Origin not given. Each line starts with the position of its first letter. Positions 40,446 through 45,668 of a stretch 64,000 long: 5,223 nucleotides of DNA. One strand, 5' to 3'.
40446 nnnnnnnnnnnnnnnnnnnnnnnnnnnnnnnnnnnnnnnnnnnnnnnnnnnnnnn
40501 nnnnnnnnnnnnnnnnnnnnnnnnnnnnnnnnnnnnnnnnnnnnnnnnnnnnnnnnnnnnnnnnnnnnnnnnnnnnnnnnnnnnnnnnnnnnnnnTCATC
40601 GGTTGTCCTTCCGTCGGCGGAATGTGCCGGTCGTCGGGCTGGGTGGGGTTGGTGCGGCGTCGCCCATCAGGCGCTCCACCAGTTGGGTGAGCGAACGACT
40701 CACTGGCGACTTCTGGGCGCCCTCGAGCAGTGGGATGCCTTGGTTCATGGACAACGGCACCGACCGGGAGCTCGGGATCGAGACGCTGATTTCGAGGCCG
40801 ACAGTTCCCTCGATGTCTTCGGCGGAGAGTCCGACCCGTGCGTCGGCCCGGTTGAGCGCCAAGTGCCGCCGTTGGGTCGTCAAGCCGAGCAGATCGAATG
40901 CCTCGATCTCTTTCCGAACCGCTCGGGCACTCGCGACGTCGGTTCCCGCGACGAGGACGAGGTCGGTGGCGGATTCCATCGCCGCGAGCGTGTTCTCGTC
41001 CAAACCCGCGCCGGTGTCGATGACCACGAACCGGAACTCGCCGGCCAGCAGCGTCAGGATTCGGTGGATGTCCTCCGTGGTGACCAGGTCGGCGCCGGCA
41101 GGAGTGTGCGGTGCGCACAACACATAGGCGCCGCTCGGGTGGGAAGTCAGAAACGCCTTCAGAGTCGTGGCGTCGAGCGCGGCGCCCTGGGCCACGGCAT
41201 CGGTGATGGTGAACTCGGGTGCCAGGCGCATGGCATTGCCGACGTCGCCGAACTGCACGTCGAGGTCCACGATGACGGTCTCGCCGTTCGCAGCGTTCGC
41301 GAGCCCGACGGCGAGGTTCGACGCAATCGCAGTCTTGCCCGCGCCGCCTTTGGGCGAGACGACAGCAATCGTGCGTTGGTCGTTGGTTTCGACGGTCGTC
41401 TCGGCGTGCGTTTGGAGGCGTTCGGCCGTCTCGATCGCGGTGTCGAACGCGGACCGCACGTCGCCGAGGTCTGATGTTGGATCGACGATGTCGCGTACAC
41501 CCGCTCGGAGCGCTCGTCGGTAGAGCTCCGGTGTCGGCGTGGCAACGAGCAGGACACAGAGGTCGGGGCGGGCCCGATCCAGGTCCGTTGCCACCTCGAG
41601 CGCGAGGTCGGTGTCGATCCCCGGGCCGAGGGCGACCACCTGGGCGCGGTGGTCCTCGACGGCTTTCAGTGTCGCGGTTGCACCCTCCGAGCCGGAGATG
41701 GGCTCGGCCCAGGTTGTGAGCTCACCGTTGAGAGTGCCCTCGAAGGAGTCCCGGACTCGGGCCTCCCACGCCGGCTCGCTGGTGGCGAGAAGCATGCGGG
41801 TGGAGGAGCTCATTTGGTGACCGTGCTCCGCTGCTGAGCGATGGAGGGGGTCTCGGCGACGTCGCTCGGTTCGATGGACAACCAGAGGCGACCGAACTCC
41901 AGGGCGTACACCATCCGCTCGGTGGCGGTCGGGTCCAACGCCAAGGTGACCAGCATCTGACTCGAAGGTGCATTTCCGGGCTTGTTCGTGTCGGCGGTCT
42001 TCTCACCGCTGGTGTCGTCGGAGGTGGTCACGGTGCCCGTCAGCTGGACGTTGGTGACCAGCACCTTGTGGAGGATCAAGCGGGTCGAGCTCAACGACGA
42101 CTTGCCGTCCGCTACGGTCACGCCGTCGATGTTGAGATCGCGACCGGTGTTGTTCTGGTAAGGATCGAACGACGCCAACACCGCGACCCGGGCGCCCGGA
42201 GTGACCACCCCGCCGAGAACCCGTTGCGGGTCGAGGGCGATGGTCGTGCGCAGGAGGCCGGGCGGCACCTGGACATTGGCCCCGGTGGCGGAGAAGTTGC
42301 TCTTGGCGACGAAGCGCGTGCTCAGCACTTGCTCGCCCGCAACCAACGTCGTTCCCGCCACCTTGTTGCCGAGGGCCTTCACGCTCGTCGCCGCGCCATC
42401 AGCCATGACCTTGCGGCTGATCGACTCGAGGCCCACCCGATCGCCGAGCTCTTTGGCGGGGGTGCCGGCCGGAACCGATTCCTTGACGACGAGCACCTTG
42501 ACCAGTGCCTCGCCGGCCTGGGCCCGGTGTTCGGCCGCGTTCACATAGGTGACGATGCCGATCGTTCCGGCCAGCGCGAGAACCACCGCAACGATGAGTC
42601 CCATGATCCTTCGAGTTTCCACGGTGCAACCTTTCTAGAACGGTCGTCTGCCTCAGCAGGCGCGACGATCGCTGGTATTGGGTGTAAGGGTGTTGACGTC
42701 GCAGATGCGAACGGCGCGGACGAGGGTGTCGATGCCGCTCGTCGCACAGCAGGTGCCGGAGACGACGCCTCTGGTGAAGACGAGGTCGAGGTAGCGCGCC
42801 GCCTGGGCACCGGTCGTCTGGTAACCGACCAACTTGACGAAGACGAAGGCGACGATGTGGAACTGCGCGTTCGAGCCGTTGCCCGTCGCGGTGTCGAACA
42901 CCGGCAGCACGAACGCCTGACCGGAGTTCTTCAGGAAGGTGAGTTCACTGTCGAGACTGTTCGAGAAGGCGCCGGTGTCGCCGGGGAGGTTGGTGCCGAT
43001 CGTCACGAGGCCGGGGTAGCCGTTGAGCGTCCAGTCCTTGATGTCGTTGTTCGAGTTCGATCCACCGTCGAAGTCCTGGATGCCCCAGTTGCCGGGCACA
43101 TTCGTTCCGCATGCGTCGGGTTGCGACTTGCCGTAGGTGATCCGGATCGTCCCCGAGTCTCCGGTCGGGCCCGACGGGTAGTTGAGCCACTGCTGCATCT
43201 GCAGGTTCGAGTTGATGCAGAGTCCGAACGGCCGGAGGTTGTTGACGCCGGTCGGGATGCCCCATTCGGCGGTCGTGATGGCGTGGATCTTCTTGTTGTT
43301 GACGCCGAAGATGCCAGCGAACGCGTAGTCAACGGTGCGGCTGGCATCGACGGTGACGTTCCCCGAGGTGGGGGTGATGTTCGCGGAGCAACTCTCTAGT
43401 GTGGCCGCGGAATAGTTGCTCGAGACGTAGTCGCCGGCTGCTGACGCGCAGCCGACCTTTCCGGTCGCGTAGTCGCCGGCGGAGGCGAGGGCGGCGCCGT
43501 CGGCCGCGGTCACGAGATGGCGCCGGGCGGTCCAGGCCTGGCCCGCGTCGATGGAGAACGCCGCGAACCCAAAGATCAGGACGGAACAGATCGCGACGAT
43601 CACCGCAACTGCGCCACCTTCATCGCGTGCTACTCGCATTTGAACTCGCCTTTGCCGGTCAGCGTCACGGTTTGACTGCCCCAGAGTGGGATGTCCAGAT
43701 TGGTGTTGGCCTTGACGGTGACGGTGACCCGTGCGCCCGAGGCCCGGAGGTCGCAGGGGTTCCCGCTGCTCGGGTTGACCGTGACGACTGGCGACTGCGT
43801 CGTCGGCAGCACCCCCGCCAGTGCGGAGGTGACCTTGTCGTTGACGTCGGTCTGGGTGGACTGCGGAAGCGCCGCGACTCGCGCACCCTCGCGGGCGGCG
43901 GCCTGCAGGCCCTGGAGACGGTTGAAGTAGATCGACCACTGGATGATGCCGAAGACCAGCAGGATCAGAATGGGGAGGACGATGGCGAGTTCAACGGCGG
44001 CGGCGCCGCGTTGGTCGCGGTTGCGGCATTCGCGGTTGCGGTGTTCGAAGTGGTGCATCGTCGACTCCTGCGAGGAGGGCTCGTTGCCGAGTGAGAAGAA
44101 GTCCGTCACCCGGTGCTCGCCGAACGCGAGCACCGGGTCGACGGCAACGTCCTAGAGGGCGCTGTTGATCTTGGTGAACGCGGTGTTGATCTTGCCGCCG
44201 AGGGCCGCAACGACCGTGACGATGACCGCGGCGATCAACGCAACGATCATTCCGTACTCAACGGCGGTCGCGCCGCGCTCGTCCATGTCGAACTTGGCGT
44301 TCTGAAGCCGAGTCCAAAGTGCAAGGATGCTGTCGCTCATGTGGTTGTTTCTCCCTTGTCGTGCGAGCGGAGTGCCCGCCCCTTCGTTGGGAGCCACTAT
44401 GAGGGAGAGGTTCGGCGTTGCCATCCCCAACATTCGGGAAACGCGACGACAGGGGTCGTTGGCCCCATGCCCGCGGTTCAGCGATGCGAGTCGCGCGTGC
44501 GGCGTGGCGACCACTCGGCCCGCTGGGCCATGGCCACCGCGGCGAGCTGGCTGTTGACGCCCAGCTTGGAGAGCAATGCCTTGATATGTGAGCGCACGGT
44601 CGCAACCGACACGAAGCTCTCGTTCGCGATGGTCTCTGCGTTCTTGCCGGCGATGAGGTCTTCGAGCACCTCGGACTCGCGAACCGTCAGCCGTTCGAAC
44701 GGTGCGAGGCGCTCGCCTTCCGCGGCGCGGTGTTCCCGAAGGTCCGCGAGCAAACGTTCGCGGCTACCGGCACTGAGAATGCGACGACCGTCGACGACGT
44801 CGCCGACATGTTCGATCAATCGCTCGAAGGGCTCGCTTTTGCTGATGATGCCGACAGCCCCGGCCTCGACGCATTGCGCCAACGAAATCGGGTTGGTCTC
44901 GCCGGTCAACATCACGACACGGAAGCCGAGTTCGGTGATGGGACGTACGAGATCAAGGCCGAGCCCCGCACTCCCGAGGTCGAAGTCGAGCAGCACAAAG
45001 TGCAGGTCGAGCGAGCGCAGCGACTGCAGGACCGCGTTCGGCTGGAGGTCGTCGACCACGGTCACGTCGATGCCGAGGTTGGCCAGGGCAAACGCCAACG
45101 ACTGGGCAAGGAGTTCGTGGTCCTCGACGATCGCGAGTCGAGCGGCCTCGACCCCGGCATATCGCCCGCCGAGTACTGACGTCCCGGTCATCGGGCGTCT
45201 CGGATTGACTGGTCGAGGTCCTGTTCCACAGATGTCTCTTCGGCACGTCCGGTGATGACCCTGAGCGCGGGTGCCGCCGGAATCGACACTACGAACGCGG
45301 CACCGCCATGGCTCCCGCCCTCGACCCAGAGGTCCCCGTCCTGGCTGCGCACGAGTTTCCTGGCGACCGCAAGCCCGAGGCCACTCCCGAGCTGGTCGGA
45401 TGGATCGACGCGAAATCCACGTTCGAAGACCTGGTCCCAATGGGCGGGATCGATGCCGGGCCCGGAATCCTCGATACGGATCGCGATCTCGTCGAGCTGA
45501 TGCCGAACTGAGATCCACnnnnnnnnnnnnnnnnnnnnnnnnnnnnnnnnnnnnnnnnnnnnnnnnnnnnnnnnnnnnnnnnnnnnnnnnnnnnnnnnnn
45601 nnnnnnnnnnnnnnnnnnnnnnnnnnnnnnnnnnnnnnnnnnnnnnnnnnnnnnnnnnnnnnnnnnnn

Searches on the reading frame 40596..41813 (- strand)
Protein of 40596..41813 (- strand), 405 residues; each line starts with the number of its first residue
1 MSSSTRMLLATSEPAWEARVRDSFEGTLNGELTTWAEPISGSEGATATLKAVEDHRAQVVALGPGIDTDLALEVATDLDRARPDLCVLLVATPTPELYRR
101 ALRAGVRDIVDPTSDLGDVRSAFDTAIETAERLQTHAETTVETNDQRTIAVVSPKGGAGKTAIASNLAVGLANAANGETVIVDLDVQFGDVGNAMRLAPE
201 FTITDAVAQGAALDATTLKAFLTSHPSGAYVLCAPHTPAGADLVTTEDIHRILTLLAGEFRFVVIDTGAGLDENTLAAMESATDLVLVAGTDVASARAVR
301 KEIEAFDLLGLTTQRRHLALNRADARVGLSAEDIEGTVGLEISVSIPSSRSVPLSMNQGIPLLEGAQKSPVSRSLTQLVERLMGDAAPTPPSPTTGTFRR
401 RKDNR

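Call 5: search_protein_families(library=pfam, proteins=[window:40596-41813:-], max_evalue=0.01)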
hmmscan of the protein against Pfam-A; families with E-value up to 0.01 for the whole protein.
window:40596-41813:- (405 aa): 5 families
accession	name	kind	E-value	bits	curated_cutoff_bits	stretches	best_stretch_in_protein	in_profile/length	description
PF10609.15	ParA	-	5e-09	36.4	27.1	1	146-381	3-244/246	NUBPL iron-transfer P-loop NTPase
PF13614.12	AAA_31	-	9.2e-09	35.9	27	1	147-291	2-149/177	AAA domain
PF01656.29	CbiA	-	8.2e-08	32.7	25.4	1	149-358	1-121/125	CobQ/CobB/MinD/ParA nucleotide binding domain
PF06564.18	CBP_BcsQ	-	0.00092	19.2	21.3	1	150-297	5-153/234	Cellulose biosynthesis protein BcsQ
PF25199.1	nSTAND_NTPase5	-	0.006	16.9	34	0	115-181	10-74/145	Novel STAND NTPase 5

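Call 6: search_protein_families(library=ncbifam, proteins=[window:40596-41813:-], max_evalue=0.01)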
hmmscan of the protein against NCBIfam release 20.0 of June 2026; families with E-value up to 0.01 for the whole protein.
window:40596-41813:- (405 aa): 16 families
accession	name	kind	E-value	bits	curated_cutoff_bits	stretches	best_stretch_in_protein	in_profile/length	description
TIGR01969.1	minD_arch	subfamily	5.8e-23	81.3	201.75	1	147-385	1-233/251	cell division ATPase MinD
TIGR01968.1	minD_bact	equivalog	2.7e-22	79.4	212.9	1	147-388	2-242/261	septum site-determining protein MinD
NF008079.0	PRK10818.1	equivalog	1.2e-15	57.6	508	1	147-388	3-252/270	septum site-determining protein MinD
TIGR03815.1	CpaE_hom_Actino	equivalog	6.2e-14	51.9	154.45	1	66-382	43-340/340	septum site-determining protein Ssd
NF041546.1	ParA_partition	equivalog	3.9e-12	46.1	180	2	148-187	1-39/203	ParA family partition ATPase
TIGR03018.1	pepcterm_TyrKin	hypoth_equivalog_domain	8.5e-10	38.3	230.65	1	133-306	22-196/207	XrtA-associated tyrosine autokinase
NF041136.1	MrpORP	equivalog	6.1e-09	35.6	450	1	147-385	6-251/365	iron-sulfur cluster carrier protein MrpORP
TIGR03371.1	cellulose_yhjQ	equivalog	7.6e-08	32.1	157.85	1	148-329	3-184/246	cellulose biosynthesis protein BcsQ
TIGR01007.1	eps_fam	subfamily_domain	9.2e-07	28.6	108.05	1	141-304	12-173/204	polysaccharide biosynthesis tyrosine autokinase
TIGR03453.1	partition_RepA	equivalog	1.3e-05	24.3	348.45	1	114-202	75-158/387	plasmid partitioning protein RepA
TIGR03029.1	EpsG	equivalog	1.6e-05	24.2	313.8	1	143-274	100-227/274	chain length determinant protein tyrosine kinase EpsG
NF007350.0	PRK09841.1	equivalog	1.7e-05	23.1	1248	1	121-311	506-693/726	tyrosine-protein kinase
NF047398.1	AAA_KGGVGR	domain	0.00015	22.2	90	1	147-187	3-42/190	KGGVGR-motif variant AAA ATPase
NF053622.1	ATPseBagAMYCTU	equivalog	0.0003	20.3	400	1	145-180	5-38/325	ATPase BagA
NF008669.0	PRK11670.1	equivalog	0.00042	19.3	348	1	123-186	87-146/369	iron-sulfur cluster carrier protein ApbC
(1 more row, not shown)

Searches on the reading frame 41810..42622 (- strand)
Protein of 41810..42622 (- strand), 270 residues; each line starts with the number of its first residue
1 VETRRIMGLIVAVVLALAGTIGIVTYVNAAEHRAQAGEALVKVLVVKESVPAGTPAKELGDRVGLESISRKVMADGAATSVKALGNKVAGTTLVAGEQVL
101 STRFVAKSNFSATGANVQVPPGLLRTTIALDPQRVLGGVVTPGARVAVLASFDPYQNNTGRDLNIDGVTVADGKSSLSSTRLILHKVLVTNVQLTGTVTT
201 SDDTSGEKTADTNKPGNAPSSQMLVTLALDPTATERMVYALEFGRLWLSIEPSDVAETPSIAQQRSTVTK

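Call 5: search_protein_families(library=pfam, proteins=[window:41810-42622:-], max_evalue=0.01)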
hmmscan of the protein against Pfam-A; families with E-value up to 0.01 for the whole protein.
window:41810-42622:- (270 aa): 1 family
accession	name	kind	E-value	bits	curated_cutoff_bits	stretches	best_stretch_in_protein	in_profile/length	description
PF16976.10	RcpC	-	6.3e-11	42.6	28.8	1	118-249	6-112/114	Flp pilus assembly protein RcpC/CpaB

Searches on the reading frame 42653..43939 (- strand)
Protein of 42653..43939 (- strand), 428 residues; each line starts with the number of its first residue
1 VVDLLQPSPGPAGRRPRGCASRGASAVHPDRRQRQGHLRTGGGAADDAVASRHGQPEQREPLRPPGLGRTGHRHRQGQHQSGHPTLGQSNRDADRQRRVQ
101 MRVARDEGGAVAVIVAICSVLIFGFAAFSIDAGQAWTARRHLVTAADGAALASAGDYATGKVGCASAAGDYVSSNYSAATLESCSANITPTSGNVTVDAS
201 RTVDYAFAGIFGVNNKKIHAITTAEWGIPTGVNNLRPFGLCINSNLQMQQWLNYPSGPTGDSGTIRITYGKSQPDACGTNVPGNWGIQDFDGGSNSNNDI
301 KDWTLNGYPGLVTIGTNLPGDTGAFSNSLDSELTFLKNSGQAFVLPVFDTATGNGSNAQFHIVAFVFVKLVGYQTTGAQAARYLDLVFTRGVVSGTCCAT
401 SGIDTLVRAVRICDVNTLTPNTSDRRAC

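Call 5: search_protein_families(library=pfam, proteins=[window:42653-43939:-], max_evalue=0.01)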
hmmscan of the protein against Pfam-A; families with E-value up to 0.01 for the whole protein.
window:42653-43939:- (428 aa): 1 family
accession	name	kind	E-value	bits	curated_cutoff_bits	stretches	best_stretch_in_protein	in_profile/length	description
PF13400.11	Tad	-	2e-08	34.8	22.3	1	109-155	1-46/47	Putative Flp pilus-assembly TadE/G-like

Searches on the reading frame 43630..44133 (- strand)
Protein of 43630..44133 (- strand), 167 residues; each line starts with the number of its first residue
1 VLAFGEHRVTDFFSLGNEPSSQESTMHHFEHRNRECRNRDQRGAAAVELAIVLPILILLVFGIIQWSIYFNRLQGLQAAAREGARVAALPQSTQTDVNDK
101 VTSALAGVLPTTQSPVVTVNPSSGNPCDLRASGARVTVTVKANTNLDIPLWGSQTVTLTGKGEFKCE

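Call 5: search_protein_families(library=pfam, proteins=[window:43630-44133:-], max_evalue=0.01)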
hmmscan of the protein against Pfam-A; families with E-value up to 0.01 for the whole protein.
window:43630-44133:- (167 aa): 1 family
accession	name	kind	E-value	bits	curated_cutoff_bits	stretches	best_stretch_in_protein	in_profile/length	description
PF07811.17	TadE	-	2.2e-16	60.1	22.9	1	43-85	1-43/43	TadE-like protein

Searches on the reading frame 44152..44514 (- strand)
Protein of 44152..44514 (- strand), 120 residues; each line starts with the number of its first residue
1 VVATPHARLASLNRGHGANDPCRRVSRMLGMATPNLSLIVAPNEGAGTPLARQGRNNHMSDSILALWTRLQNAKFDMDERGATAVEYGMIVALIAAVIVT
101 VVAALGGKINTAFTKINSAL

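Call 5: search_protein_families(library=pfam, proteins=[window:44152-44514:-], max_evalue=0.01)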
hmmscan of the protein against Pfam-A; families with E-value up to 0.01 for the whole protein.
window:44152-44514:- (120 aa): 1 family
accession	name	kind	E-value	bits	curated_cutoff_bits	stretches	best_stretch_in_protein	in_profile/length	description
PF04964.19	Flp_Fap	-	2.3e-16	59.7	32.2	1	77-119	3-45/46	Flp/Fap pilin component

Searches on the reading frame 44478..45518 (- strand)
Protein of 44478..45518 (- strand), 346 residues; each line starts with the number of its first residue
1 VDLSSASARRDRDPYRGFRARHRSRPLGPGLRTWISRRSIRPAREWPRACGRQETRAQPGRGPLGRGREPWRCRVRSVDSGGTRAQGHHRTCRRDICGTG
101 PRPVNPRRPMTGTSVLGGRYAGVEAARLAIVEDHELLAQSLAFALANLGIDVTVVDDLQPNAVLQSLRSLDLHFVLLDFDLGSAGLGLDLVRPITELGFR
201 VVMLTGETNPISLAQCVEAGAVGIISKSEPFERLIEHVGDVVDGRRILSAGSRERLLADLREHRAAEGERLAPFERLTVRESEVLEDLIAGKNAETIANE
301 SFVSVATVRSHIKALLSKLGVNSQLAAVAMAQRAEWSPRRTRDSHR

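Call 56: search_protein_families(library=pfam, proteins=[window:44478-45518:-], max_evalue=0.00001)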
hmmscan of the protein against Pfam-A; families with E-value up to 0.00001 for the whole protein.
window:44478-45518:- (346 aa): 2 families
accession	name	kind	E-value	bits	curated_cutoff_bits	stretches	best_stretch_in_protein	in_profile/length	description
PF00072.30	Response_reg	-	3.7e-13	50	30.2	1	129-238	2-110/111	Response regulator receiver domain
PF00196.25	GerE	-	5.9e-13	48.7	23.5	1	276-331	2-57/57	Bacterial regulatory proteins, luxR family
